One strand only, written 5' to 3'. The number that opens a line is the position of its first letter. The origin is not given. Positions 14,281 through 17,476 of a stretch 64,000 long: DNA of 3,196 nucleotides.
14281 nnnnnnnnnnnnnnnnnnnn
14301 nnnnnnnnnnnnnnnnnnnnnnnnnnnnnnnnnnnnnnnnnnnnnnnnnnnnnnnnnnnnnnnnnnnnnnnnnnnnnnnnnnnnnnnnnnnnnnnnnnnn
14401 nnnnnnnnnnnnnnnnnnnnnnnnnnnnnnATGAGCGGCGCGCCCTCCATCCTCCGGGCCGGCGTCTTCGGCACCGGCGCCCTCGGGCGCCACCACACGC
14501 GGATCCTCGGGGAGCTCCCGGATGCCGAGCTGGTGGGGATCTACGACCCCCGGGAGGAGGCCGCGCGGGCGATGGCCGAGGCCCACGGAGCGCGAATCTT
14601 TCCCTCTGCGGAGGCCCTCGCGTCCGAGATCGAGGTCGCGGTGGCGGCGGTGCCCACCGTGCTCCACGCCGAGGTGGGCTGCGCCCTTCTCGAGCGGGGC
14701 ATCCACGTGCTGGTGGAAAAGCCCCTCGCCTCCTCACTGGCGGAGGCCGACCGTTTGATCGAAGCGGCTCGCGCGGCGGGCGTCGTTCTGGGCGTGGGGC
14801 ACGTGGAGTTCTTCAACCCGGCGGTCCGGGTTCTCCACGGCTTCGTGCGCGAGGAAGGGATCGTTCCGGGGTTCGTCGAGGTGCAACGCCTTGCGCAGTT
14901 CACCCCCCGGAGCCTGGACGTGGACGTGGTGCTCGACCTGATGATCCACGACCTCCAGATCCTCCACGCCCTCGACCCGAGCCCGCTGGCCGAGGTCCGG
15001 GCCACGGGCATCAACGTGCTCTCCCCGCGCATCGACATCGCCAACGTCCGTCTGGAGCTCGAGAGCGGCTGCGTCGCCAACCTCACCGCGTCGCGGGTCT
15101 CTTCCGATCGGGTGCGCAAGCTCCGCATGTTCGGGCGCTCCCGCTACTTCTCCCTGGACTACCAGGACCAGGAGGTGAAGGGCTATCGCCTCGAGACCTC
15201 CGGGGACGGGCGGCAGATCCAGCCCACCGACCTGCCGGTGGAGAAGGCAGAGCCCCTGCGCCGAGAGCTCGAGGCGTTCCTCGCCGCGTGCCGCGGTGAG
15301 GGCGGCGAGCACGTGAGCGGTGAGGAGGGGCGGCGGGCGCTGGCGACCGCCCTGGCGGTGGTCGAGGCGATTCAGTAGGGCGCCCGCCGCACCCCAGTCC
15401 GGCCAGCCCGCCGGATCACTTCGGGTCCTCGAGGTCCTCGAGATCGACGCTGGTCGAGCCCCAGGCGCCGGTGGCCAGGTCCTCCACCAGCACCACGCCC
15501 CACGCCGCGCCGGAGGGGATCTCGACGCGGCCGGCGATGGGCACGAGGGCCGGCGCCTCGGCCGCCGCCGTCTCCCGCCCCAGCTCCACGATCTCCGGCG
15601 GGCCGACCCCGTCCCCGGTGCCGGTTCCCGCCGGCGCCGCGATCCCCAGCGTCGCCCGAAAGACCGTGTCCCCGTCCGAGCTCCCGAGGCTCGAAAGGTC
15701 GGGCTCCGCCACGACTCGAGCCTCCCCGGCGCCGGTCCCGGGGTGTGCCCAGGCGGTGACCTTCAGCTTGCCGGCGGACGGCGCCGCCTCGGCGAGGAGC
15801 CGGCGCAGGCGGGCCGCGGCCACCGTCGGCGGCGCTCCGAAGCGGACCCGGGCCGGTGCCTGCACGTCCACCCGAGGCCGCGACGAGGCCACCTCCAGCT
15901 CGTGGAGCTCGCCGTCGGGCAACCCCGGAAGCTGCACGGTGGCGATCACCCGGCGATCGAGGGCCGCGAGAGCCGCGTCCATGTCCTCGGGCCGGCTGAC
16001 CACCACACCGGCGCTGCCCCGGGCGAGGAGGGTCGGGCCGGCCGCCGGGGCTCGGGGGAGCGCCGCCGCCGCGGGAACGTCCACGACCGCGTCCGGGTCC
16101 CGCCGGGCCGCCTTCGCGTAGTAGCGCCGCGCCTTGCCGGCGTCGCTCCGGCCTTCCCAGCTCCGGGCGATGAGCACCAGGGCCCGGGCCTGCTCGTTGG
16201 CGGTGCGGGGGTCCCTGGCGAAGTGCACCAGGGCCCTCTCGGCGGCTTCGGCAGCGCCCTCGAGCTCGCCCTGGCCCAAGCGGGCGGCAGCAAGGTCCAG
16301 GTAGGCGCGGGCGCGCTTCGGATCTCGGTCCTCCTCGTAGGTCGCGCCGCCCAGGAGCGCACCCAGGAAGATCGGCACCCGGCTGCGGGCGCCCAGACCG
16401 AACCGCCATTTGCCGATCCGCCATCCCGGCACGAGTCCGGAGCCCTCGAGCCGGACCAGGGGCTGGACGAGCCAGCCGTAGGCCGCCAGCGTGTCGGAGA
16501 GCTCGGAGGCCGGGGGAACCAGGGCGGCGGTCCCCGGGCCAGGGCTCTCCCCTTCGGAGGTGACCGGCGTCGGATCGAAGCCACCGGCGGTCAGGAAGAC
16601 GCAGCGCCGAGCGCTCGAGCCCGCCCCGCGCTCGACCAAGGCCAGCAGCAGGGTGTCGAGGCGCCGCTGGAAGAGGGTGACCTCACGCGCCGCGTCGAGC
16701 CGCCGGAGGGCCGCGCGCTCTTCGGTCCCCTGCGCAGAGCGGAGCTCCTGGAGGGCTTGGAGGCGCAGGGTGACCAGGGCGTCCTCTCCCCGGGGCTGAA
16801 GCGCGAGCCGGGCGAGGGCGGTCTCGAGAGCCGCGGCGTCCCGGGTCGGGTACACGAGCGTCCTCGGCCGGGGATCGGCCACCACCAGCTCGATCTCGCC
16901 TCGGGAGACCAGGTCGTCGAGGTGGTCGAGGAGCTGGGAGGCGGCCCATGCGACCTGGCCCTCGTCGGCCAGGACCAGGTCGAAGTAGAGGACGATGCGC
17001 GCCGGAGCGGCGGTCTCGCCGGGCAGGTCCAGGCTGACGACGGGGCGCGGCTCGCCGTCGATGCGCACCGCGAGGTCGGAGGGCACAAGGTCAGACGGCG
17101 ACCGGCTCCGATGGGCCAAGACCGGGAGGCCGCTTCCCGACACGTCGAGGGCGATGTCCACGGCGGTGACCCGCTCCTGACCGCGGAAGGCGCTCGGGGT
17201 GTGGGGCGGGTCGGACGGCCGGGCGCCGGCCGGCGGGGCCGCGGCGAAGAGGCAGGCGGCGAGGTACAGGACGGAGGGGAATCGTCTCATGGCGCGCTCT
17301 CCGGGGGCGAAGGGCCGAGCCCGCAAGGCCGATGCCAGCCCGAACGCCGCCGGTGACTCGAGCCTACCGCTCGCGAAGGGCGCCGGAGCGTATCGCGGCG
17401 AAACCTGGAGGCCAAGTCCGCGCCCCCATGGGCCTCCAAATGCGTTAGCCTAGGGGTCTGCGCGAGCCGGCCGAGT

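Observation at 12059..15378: Gfo/Idh/MocA oxidoreductase translationally fused into lpxD-fabZ-lpxA, with no lpxB following: possible GnnA-type route to GlcN3N lipid A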

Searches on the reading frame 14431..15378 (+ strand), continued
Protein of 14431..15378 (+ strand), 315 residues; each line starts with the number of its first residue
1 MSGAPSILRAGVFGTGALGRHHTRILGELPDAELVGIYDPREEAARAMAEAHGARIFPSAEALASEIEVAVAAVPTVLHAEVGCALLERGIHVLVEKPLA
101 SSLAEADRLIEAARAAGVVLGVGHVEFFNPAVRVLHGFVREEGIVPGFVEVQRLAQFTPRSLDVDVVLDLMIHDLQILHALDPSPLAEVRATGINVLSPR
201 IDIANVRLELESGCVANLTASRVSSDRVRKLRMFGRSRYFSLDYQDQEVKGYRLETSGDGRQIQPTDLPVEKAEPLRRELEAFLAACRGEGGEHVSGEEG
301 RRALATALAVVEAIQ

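Call 68: predict_structure(alignment_id=A3)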
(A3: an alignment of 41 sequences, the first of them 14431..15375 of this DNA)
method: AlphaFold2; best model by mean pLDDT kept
length: 315 residues; sequences in the alignment: 41
mean_pLDDT: 95.4   pTM: 0.91
mean pLDDT of the five models: 95.4, 95.3, 95.1, 94.6, 94.5
residues with pLDDT >= 90: 285; 70-90: 26; 50-70: 3; < 50: 1
segments of 3 or more residues with pLDDT < 50: none
pLDDT, mean of each block of 10 residues (from residue 1): 82 96 97 97 95 96 98 96 98 97 98 98 97 97 97 87 86 97 98 92 97 98 92 97 98 93 97 97 97 93 98 97
secondary structure, 60 per line:
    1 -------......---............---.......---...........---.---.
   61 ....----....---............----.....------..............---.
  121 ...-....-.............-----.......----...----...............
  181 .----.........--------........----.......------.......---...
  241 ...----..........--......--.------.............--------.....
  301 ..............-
elements in order: E8-13 H17-28 E32-38 H42-52 H60-64 E69-72 H76-87 E92-96 H103-116 E120-123 H125-128 H130-142 E148-154 H166-181 E186-194 E203-210 E215-221 E228-234 E238-243 E248-257 E260-265 H275-287 H297-314

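Call 71: fold_search(model_id=the predicted structure, library=pdb)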
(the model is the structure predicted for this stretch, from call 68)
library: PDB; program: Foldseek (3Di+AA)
matches with E <= 10: 1720; with E <= 0.001: 511
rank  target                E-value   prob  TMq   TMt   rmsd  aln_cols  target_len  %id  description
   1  7bvj_C                2.0e-33  1.00  0.90  0.93   1.7       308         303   35  UDP-N-acetylglucosamine 3-dehydrogenase GnnA from Acidithiobacillus ferrooxidans (P21) (released 2020-12-02)
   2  7bvj_D                9.2e-33  1.00  0.90  0.94   1.6       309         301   35  UDP-N-acetylglucosamine 3-dehydrogenase GnnA from Acidithiobacillus ferrooxidans (P21) (released 2020-12-02)
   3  7bvj_B                1.2e-32  1.00  0.90  0.93   1.6       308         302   35  UDP-N-acetylglucosamine 3-dehydrogenase GnnA from Acidithiobacillus ferrooxidans (P21) (released 2020-12-02)
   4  7bvj_A                1.3e-32  1.00  0.90  0.91   2.8       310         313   35  UDP-N-acetylglucosamine 3-dehydrogenase GnnA from Acidithiobacillus ferrooxidans (P21) (released 2020-12-02)
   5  7bvk_A                1.1e-31  1.00  0.90  0.94   1.4       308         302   35  UDP-N-acetylglucosamine 3-dehydrogenase GnnA from Acidithiobacillus ferrooxidans (P212121) (released 2020-12-02)
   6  2glx_A                2.7e-24  1.00  0.86  0.81   2.8       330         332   25  Crystal Structure Analysis of bacterial 1,5-AF Reductase (released 2006-08-29)
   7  4koa                  8.9e-24  1.00  0.83  0.79   3.6       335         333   23  Crystal Structure Analysis of 1,5-anhydro-D-fructose reductase from Sinorhizobium meliloti (released 2013-08-07)
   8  4fb5_A                2.2e-23  1.00  0.84  0.73   3.7       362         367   22  Crystal structure of a probable oxidoreduxtase protein (released 2012-08-15)
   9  3db2_B                2.4e-23  1.00  0.84  0.78   3.2       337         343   21  Crystal structure of a putative nadph-dependent oxidoreductase (dhaf_2064) from desulfitobacterium hafniense dcb-2 at  (released 2008-06-24)
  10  3db2_A                3.3e-23  1.00  0.85  0.78   3.5       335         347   21  Crystal structure of a putative nadph-dependent oxidoreductase (dhaf_2064) from desulfitobacterium hafniense dcb-2 at  (released 2008-06-24)
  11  3db2_C                6.3e-23  1.00  0.85  0.78   3.2       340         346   21  Crystal structure of a putative nadph-dependent oxidoreductase (dhaf_2064) from desulfitobacterium hafniense dcb-2 at  (released 2008-06-24)
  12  7x1x_A                6.7e-23  1.00  0.85  0.79   3.0       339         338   23  Crystal Structure of cis-4,5-dihydrodiol phthalate dehydrogenase in complex with NAD+ (released 2022-09-14)
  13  9azo_A                1.5e-22  1.00  0.82  0.82   4.3       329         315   19  Crystal structure of CHMS Dehydrogenase PmdC from Comamonas testosteroni bound to cofactor NADP (released 2024-09-18)
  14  3ezy_D                1.7e-22  1.00  0.81  0.77   7.0       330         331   25  Crystal structure of probable dehydrogenase TM_0414 from Thermotoga maritima (released 2009-01-13)
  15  6ktj_C                1.8e-22  1.00  0.86  0.74   3.6       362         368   20  Crystal structure of scyllo-inositol dehydrogenase R178A mutant, apo-form, from Paracoccus laeviglucosivorans (released 2019-12-25)
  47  3q2k_C                4.6e-21  1.00  0.81  0.74   6.3       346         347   19  Crystal structure of the WlbA dehydrogenase from Bordetella pertussis in complex with NADH and UDP-GlcNAcA (released 2011-01-19)
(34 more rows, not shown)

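Call 72: find_related_loci(query=window:14431-15375:+, collection=metagenome_contigs, flank=10000)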
Query window:14431-15375:+ (315 aa) in metagenome_contigs; peptide patterns used: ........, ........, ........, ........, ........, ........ (x = any residue, [..] = any of these).
600 stretches matched a pattern (row limit reached: there are more); 537 encode a relative of the query (tblastn E <= 1e-3); the best 80 are kept; 80 distinct loci.
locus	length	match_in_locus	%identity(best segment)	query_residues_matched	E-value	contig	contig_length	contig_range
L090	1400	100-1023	70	2-315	7e-145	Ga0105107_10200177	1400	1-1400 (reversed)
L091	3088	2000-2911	69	8-314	7e-133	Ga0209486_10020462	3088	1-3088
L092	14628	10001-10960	67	8-315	1e-127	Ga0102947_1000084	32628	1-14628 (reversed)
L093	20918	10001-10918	70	2-315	1e-126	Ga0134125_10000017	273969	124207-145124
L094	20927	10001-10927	72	1-315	1e-126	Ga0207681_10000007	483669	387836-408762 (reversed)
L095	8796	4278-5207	70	1-315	4e-126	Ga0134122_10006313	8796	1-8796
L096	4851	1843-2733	67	1-302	5e-126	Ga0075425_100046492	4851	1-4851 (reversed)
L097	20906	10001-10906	71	8-315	5e-124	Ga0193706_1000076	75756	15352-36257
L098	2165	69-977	67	8-314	5e-129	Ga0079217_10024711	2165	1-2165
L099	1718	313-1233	69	1-314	2e-130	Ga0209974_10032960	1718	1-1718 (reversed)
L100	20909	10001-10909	67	8-314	3e-120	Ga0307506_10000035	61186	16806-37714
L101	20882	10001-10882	68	6-301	3e-118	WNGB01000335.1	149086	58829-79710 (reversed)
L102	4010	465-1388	68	2-314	2e-118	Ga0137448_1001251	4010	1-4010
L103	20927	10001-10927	64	1-314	3e-116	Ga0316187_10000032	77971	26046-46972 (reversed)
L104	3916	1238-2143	65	8-314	3e-118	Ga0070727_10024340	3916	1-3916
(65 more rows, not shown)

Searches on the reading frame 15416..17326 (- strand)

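Call 3: search_protein_families(library=pfam, proteins=[window:15416-17326:-])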
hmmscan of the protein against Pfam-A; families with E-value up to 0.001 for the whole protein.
window:15416-17326:- (636 aa): 0 families

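Call 4: search_protein_families(library=ncbifam, proteins=[window:15416-17326:-])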
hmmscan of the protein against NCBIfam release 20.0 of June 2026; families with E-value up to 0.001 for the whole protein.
window:15416-17326:- (636 aa): 1 family
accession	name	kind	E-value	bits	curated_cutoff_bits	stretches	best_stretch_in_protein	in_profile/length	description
TIGR03436.1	acidobact_VWFA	subfamily_domain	4.5e-06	26.4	81.25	1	79-186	26-136/324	VWA domain-containing protein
